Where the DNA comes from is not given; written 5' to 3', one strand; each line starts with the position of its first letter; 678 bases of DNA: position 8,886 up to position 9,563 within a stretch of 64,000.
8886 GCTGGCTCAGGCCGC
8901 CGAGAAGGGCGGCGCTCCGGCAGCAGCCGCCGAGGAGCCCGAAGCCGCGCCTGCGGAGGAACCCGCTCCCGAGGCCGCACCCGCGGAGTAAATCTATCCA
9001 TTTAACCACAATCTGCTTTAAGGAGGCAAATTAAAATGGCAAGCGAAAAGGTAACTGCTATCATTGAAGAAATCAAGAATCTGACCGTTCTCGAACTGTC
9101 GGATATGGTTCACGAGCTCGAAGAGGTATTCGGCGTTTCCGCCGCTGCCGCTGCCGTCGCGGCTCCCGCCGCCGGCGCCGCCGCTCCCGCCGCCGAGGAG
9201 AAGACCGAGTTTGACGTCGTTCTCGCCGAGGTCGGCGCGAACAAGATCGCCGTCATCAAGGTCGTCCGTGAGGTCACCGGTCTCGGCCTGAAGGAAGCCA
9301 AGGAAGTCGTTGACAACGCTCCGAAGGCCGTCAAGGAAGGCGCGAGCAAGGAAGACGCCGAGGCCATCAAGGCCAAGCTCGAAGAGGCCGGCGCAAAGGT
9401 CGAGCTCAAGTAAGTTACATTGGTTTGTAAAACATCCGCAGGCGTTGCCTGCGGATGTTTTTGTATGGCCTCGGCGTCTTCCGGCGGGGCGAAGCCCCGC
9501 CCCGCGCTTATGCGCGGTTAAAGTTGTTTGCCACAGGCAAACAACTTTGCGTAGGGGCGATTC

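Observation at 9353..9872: rplL 3' end and terminator duplicated around a 296-bp hairpin array that begins with an inverted copy of the duplication's first 12 nt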

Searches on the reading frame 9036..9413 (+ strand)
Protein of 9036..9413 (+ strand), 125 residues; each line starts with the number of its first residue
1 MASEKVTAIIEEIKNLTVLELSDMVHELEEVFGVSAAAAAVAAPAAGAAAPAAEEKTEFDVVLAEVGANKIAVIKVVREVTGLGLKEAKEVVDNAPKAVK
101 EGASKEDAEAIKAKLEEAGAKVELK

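Call 10: find_encoding_contigs(protein=window:9036-9413:+, flank=5000, max_places=10)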
Protein window:9036-9413:+ (125 aa): 23 contigs read that carry it; 10 places shown.
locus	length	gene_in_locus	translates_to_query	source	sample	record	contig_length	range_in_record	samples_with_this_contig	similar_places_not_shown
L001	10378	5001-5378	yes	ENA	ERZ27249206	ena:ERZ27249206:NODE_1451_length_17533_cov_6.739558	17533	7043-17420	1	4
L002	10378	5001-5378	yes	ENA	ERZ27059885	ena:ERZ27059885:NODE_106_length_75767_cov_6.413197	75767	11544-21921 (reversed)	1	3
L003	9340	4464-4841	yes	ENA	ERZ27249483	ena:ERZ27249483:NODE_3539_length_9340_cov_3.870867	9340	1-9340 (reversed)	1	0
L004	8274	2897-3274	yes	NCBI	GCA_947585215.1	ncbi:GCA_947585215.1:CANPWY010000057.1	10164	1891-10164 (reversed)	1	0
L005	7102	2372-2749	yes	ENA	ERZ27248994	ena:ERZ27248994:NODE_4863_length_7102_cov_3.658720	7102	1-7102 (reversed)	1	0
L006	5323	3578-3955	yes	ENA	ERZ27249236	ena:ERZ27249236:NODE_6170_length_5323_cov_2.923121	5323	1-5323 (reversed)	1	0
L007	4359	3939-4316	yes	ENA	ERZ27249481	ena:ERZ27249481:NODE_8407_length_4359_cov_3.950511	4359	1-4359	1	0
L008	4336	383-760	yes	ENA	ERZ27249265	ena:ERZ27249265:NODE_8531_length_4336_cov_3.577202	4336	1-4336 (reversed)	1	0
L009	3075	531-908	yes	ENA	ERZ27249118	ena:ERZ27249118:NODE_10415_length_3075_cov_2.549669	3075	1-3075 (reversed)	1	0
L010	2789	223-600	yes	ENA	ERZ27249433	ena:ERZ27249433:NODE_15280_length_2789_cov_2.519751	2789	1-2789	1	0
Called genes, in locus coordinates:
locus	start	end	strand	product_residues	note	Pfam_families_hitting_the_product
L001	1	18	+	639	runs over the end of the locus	PF26549:Tricorn_N (faint), PF05448:AXE1 (faint), PF00326:Peptidase_S9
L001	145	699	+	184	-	PF04542:Sigma70_r2, PF08281:Sigma70_r4_2, PF04545:Sigma70_r4 (weak)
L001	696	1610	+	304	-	-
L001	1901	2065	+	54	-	PF00471:Ribosomal_L33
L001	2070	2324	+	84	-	PF00584:SecE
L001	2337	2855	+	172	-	PF02357:NusG, PF00467:KOW (weak)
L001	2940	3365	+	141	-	PF03946:Ribosomal_L11_N, PF00298:Ribosomal_L11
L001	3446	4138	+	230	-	PF00687:Ribosomal_L1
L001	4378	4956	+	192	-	PF00466:Ribosomal_L10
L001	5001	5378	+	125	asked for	PF16320:Ribosomal_L12_N, PF00542:Ribosomal_L12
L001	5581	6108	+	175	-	-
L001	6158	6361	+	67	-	-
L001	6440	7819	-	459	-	PF01554:MatE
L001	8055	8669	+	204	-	PF12464:Mac, PF00132:Hexapep, PF14602:Hexapep_2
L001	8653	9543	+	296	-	PF02311:AraC_binding, PF12833:HTH_18, PF00165:HTH_AraC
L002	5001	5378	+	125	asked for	PF16320:Ribosomal_L12_N, PF00542:Ribosomal_L12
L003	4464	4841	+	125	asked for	PF16320:Ribosomal_L12_N, PF00542:Ribosomal_L12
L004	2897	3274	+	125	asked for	PF16320:Ribosomal_L12_N, PF00542:Ribosomal_L12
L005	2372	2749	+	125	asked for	PF16320:Ribosomal_L12_N, PF00542:Ribosomal_L12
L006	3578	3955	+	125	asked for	PF16320:Ribosomal_L12_N, PF00542:Ribosomal_L12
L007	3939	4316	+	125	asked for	PF16320:Ribosomal_L12_N, PF00542:Ribosomal_L12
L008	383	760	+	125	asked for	PF16320:Ribosomal_L12_N, PF00542:Ribosomal_L12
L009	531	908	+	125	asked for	PF16320:Ribosomal_L12_N, PF00542:Ribosomal_L12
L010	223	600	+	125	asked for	PF16320:Ribosomal_L12_N, PF00542:Ribosomal_L12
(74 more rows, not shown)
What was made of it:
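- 9036..9413 (+): rplL (L7/L12) coding sequence, intact. The exact protein is found on 23 public contigs with Pfam Ribosomal_L12 (call 10).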

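Call 52: find_homologous_proteins(query=window:9036-9410:+, max_evalue=1e-30)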
Query window:9036-9410:+ (125 aa): 7855 proteins with E <= 1e-30 among 8000 candidates; the best 120 are listed.
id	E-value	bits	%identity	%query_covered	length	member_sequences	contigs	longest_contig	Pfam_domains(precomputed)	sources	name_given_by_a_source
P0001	1.3e-65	236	-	-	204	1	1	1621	PF14117.12,PF16320.11,PF00542.25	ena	-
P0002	1.3e-65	236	-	-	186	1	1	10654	PF00428.25,PF16320.11,PF00542.25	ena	-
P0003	6.2e-62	224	100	100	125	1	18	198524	PF16320.11,PF00542.25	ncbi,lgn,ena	-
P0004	3.8e-61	222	98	100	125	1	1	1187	PF16320.11,PF00542.25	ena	-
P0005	5.6e-60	218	96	100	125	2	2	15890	PF16320.11,PF00542.25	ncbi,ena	-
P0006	2.0e-58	213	-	-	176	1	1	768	PF16320.11,PF00542.25,PF26555.1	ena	-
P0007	9.3e-58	211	90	100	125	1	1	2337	PF16320.11,PF00542.25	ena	-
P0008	9.2e-57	208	89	100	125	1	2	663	PF16320.11,PF00542.25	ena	-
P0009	2.9e-54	200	87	100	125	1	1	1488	PF16320.11,PF00542.25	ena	-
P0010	4.5e-53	196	86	100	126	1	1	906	PF16320.11,PF00542.25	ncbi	-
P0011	4.4e-52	193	86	100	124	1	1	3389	PF16320.11,PF00542.25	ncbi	-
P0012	3.1e-50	187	84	100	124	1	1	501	PF16320.11,PF00542.25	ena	-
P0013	3.4e-50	187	81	100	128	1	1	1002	PF16320.11,PF00542.25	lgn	-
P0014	5.2e-50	186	81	100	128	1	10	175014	PF16320.11,PF00542.25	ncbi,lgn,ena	-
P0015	9.2e-50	185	80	100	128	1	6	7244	PF16320.11,PF00542.25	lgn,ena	-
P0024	1.0e-48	182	78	98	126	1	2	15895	PF16320.11,PF00542.25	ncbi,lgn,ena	ncbi:MAG: 50S ribosomal protein L7/L12 [Acutalibacteraceae bacterium]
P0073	4.5e-47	177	78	100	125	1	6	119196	PF16320.11,PF00542.25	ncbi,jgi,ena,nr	ncbi:MAG: 50S ribosomal protein L7/L12 [Oscillospiraceae bacterium]|nr:50S ribosomal protein L7/L12 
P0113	1.8e-46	175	79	100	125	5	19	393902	PF16320.11,PF00542.25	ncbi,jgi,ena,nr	ncbi:MAG: 50S ribosomal protein L7/L12 [Ruminococcaceae bacterium]|nr:50S ribosomal protein L7/L12 [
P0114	1.8e-46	175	72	100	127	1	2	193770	PF16320.11,PF00542.25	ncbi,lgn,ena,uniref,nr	ncbi:50S ribosomal protein L7/L12 [Tissierella sp. MSJ-40]|uniref:Large ribosomal subunit protein bL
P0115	1.8e-46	175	78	100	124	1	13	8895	PF16320.11,PF00542.25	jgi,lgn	jgi:large subunit ribosomal protein L7/L12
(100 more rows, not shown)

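Call 53: find_encoding_contigs(protein=P0005, flank=3500, max_places=4)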
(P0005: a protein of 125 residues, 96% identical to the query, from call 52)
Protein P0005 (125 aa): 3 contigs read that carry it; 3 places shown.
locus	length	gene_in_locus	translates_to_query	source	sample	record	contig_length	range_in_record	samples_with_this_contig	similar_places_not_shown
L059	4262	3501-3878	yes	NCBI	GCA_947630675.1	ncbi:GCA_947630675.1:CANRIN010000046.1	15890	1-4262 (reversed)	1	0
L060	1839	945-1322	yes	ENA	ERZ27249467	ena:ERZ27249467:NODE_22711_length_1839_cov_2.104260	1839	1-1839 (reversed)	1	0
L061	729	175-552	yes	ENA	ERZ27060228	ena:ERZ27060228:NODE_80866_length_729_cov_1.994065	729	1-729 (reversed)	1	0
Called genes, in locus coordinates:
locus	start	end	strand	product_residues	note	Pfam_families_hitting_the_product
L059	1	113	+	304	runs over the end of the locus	-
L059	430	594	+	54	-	PF00471:Ribosomal_L33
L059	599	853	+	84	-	PF00584:SecE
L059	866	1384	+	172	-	PF02357:NusG, PF00467:KOW (weak)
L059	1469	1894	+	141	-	PF03946:Ribosomal_L11_N, PF00298:Ribosomal_L11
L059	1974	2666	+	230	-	PF00687:Ribosomal_L1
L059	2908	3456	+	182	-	PF00466:Ribosomal_L10, PF27436:RL10_C (weak)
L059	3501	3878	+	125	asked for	PF16320:Ribosomal_L12_N, PF00542:Ribosomal_L12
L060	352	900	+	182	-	PF00466:Ribosomal_L10, PF27436:RL10_C (weak)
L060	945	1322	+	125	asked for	PF16320:Ribosomal_L12_N, PF00542:Ribosomal_L12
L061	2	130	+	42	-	?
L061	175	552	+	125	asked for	PF16320:Ribosomal_L12_N, PF00542:Ribosomal_L12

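Call 54: find_encoding_contigs(protein=P0014, flank=3500, max_places=3)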
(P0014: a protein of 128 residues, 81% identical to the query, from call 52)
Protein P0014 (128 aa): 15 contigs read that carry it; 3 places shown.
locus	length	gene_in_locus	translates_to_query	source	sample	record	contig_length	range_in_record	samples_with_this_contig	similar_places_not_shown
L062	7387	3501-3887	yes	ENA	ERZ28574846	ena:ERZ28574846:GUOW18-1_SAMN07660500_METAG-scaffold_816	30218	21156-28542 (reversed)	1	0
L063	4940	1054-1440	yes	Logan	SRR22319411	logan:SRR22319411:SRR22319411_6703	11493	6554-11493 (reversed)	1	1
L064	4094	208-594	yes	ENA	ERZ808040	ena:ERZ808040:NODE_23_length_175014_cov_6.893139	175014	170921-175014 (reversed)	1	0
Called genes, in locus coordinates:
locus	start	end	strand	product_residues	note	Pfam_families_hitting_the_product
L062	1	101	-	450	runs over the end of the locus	PF03023:MurJ (weak), PF01554:MatE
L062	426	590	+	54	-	PF00471:Ribosomal_L33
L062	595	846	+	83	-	PF00584:SecE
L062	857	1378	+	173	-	PF02357:NusG, PF00467:KOW (weak)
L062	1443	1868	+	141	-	PF03946:Ribosomal_L11_N, PF00298:Ribosomal_L11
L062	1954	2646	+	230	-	PF00687:Ribosomal_L1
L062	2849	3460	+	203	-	PF00466:Ribosomal_L10, PF27436:RL10_C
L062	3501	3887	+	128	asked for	PF16320:Ribosomal_L12_N, PF00542:Ribosomal_L12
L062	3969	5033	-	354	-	-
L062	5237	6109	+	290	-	PF02645:DegV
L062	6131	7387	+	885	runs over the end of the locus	PF00912:Transgly, PF00905:Transpeptidase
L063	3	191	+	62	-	?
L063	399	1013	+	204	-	PF00466:Ribosomal_L10, PF27436:RL10_C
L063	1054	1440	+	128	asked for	PF16320:Ribosomal_L12_N, PF00542:Ribosomal_L12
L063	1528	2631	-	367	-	-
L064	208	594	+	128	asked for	PF16320:Ribosomal_L12_N, PF00542:Ribosomal_L12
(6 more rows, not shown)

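Call 57: find_encoding_contigs(protein=P0004, flank=3000, max_places=4)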
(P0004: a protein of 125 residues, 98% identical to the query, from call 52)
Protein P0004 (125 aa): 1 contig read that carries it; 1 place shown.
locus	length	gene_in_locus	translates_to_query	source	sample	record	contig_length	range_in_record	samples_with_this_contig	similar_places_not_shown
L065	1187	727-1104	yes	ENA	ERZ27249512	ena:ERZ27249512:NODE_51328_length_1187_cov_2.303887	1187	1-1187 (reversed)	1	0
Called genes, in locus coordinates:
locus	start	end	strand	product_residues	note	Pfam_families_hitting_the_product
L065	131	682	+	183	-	PF00466:Ribosomal_L10, PF27436:RL10_C (weak)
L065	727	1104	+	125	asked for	PF16320:Ribosomal_L12_N, PF00542:Ribosomal_L12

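Call 58: find_encoding_contigs(protein=P0007, flank=3000, max_places=4)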
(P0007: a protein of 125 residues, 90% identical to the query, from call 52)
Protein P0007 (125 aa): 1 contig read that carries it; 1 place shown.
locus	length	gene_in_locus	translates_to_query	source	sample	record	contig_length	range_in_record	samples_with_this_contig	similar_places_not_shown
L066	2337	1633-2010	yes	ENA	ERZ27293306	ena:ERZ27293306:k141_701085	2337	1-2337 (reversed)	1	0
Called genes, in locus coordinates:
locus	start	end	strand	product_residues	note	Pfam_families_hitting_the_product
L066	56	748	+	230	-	PF00687:Ribosomal_L1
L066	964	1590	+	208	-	PF00466:Ribosomal_L10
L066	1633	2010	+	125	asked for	PF16320:Ribosomal_L12_N, PF00542:Ribosomal_L12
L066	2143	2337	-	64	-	?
